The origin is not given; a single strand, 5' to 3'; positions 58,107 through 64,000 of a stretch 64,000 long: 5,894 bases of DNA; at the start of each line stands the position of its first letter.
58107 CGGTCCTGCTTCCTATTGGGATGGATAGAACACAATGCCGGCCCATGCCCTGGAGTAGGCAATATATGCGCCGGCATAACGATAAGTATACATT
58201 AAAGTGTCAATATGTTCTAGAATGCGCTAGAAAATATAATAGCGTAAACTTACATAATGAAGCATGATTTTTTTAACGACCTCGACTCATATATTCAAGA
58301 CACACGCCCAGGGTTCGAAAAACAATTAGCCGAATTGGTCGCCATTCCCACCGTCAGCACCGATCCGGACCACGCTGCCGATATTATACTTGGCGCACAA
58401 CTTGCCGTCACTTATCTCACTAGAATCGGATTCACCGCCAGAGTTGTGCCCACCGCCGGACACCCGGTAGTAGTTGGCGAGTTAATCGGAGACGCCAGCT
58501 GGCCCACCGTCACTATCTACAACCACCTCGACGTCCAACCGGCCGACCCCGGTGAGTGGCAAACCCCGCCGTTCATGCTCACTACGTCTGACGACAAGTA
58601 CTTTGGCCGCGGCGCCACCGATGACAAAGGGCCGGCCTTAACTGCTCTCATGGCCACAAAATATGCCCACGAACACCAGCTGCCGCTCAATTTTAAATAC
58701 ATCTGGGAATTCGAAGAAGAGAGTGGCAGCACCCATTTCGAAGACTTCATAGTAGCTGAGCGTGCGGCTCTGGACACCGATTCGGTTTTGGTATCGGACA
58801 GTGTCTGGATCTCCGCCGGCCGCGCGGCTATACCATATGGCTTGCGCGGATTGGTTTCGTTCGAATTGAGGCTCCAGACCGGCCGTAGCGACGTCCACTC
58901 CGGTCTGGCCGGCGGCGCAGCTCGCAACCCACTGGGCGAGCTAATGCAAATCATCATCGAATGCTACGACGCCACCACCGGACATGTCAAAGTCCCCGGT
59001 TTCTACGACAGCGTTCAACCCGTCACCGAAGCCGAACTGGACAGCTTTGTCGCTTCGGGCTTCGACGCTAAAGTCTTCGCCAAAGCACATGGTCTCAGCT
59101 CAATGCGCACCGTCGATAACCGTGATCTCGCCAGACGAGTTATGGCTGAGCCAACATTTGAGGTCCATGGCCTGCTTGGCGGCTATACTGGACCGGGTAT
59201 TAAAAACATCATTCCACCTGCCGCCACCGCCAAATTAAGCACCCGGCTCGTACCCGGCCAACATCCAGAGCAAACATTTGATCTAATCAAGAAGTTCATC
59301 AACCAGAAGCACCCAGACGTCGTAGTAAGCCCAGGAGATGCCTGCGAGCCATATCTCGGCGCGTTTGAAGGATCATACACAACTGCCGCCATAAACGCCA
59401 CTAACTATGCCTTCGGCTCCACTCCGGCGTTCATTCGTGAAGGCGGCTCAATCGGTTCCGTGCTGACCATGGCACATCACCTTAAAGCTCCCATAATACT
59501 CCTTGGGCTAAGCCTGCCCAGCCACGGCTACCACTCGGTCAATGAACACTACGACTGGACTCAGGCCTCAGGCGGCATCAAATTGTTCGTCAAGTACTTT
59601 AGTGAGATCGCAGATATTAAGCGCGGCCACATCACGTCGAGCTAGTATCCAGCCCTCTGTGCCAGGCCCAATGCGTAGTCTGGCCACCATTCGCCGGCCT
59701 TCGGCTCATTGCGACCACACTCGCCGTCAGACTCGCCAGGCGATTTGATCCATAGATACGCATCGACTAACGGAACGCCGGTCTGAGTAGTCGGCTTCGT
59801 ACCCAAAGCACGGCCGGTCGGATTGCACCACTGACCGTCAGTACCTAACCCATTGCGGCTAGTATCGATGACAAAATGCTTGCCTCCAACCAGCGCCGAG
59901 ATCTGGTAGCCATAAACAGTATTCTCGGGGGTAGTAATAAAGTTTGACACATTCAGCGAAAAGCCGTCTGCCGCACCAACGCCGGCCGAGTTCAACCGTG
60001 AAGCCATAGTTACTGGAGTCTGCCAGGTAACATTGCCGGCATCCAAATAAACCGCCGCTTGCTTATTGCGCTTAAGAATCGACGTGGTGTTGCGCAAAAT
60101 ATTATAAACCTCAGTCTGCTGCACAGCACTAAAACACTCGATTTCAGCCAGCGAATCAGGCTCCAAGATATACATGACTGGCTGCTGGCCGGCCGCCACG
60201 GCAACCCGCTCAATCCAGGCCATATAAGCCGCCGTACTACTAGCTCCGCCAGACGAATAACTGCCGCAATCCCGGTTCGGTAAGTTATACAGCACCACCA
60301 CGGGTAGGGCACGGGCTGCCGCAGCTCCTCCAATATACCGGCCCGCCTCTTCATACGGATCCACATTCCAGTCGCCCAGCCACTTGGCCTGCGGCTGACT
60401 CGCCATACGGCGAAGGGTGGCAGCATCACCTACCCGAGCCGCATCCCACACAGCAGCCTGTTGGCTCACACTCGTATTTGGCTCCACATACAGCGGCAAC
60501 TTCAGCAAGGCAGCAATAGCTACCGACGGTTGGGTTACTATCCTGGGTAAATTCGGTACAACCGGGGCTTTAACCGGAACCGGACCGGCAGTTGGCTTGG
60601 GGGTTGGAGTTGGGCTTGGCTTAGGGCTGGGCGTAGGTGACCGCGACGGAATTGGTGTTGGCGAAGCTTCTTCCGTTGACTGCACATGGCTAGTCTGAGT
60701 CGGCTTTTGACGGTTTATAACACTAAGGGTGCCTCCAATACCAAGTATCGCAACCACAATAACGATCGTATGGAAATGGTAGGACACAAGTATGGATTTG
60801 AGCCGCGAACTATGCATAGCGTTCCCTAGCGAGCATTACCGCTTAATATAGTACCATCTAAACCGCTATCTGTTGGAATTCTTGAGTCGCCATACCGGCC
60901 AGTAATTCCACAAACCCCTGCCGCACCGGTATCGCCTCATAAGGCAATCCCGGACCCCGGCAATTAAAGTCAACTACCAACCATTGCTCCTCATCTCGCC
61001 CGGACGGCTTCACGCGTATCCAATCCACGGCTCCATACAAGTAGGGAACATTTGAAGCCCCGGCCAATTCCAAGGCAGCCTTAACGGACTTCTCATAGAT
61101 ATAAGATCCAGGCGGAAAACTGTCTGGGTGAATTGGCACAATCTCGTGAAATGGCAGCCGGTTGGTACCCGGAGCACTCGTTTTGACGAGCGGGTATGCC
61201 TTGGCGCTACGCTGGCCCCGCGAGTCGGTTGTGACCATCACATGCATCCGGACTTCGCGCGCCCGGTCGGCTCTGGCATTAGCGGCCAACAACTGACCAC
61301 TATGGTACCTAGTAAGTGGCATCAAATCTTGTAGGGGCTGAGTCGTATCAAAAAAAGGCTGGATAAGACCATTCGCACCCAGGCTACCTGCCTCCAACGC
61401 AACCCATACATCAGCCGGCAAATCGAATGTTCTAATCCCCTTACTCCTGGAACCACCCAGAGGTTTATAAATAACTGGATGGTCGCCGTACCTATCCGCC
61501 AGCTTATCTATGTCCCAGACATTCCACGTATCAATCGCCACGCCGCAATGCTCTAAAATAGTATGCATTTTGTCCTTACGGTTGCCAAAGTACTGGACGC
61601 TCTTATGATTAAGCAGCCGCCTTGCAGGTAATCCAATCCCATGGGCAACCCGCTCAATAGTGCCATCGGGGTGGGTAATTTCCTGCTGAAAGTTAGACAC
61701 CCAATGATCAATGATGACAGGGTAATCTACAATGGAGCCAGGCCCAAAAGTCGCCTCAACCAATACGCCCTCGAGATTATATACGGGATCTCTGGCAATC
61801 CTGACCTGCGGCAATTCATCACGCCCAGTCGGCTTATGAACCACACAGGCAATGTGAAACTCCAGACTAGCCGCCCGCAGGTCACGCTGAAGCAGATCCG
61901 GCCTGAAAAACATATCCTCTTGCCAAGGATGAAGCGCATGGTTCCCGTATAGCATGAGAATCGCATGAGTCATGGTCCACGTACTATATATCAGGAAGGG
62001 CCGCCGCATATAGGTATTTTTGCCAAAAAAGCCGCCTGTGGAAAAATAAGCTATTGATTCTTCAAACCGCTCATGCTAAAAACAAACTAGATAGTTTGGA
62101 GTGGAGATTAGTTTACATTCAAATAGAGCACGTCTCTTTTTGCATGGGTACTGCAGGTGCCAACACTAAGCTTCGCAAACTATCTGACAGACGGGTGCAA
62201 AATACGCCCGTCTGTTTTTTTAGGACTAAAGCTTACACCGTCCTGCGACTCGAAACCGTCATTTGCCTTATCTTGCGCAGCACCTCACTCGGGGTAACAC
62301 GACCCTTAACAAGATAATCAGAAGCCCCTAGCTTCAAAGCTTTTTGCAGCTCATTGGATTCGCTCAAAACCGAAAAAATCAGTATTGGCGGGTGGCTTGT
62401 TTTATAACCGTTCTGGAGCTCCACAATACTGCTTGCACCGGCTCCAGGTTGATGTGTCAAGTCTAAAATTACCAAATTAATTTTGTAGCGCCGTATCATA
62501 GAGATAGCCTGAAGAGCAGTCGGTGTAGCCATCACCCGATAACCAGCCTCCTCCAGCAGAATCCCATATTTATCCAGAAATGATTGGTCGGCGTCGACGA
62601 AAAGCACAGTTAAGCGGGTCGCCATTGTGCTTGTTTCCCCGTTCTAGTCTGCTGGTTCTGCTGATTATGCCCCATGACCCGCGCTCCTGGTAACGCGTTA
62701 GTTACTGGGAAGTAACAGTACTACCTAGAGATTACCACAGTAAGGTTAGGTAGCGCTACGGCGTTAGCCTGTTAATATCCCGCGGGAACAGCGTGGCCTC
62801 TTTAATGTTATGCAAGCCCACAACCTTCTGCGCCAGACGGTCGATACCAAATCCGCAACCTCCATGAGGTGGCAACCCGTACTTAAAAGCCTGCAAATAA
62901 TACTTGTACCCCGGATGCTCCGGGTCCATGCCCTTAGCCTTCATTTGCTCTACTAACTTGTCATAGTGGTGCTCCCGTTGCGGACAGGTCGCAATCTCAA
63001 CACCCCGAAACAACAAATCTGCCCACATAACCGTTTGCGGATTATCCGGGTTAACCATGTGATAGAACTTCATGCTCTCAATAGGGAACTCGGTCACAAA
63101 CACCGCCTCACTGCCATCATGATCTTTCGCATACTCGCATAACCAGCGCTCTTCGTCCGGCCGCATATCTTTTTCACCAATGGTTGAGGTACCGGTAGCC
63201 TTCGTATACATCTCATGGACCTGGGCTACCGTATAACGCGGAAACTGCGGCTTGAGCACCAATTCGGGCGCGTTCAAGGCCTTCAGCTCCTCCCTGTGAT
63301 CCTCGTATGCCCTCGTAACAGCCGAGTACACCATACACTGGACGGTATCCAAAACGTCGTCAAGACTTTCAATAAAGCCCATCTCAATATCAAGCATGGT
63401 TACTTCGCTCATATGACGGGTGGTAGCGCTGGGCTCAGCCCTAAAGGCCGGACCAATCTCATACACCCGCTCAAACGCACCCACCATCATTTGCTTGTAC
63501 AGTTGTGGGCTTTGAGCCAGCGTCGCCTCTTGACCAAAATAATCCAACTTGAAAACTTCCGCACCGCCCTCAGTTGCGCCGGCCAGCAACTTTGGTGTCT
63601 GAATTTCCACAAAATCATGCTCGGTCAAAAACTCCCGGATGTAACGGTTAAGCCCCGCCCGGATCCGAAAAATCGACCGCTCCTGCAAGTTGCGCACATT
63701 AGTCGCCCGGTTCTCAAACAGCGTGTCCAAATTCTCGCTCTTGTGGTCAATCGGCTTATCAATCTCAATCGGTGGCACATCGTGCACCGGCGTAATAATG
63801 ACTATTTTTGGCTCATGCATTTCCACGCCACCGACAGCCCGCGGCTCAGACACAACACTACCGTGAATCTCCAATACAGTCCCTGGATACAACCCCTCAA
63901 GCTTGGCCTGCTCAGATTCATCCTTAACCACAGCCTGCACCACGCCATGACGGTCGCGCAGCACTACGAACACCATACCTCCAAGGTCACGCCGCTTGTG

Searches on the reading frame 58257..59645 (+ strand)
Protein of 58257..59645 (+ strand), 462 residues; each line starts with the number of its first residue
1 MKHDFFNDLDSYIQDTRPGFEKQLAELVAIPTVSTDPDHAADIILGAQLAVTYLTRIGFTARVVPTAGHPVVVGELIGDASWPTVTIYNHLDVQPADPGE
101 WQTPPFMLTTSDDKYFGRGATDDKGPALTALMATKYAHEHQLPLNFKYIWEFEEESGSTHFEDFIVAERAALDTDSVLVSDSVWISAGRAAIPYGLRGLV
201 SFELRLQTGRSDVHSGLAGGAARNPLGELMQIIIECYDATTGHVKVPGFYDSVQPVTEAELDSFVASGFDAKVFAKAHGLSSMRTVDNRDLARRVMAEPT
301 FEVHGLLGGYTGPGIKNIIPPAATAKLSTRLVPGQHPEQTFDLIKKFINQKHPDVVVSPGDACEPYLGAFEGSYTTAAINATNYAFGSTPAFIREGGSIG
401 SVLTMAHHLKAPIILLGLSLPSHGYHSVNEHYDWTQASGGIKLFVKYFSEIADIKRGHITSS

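Call 35: search_protein_families(library=ncbifam, proteins=[window:58257-59645:+], max_evalue=0.00001)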
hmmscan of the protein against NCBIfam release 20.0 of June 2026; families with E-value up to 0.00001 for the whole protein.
window:58257-59645:+ (462 aa): 34 families (the best 25 are shown)
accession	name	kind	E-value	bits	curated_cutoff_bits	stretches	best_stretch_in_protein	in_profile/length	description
NF006053.0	PRK08201.1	equivalog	6.5e-103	345.1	441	1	7-455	3-457/458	dipeptidase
NF006579.0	PRK09104.1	subfamily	5.3e-87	292.7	327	1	21-452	21-463/465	hypothetical protein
NF005034.0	PRK06446.1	subfamily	2.2e-75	254.1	369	1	22-432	6-414/436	hypothetical protein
NF005914.0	PRK07907.1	subfamily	3.2e-72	243.8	300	1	6-433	6-435/456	hypothetical protein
NF005478.0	PRK07079.1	subfamily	2.9e-45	155.1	330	1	18-454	17-457/469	hypothetical protein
NF006399.0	PRK08651.1-2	equivalog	1.4e-23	83.6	381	1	20-247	6-225/405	succinyl-diaminopimelate desuccinylase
TIGR01910.1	DapE-ArgE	subfamily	3.8e-19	69.1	217.6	1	23-242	3-218/373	ArgE/DapE family deacylase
TIGR01892.1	AcOrn-deacetyl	equivalog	8e-19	67.9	297.7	1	24-236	3-206/365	acetylornithine deacetylase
NF005710.0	PRK07522.1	subfamily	1.1e-16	61.1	412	1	21-162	11-149/391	acetylornithine deacetylase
TIGR01887.1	dipeptidaselike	subfamily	2e-16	60.3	207.95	1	23-169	7-155/447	Sapep family Mn(2+)-dependent dipeptidase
NF005591.0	PRK07318.1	equivalog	2.4e-16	60.1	435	1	11-168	7-166/466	dipeptidase PepV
NF004809.0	PRK06156.1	equivalog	3.3e-16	59.3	438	1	80-166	160-253/573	dipeptidase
NF009557.0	PRK13009.1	equivalog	1.2e-15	57.5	284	1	25-234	10-213/377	succinyl-diaminopimelate desuccinylase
NF005913.0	PRK07906.1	subfamily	9.2e-15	54.2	382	1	26-171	23-172/442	hypothetical protein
NF006326.0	PRK08554.1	equivalog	1.8e-13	50.2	354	1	24-144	15-133/446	peptidase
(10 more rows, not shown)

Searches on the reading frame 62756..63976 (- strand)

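Call 71: search_protein_families(library=ncbifam, proteins=[window:62756-63976:-], max_evalue=1e-40)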
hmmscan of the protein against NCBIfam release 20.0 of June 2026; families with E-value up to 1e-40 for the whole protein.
window:62756-63976:- (406 aa): 7 families
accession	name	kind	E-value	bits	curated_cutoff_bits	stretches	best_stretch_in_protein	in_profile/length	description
NF003483.0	PRK05159.1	equivalog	4.5e-133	444.3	353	1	2-406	36-438/438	aspartate--tRNA(Asn) ligase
TIGR00458.1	aspS_nondisc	equivalog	7.7e-105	351.3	368.4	1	1-406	30-428/428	aspartate--tRNA(Asn) ligase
NF003037.0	PRK03932.1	equivalog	6.9e-75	252.7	414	1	2-405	35-450/451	asparagine--tRNA ligase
TIGR00457.1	asnS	equivalog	5.9e-69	233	342.6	1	2-404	35-453/455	asparagine--tRNA ligase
NF001750.0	PRK00476.1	equivalog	5.3e-47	160.4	443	0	1-224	36-266/590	aspartate--tRNA ligase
NF005052.0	PRK06462.1-1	equivalog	2.9e-43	148.3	368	1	79-399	25-345/353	asparagine synthetase A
TIGR00459.1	aspS_bact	equivalog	9.8e-42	143.1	373.85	0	1-223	34-260/586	aspartate--tRNA ligase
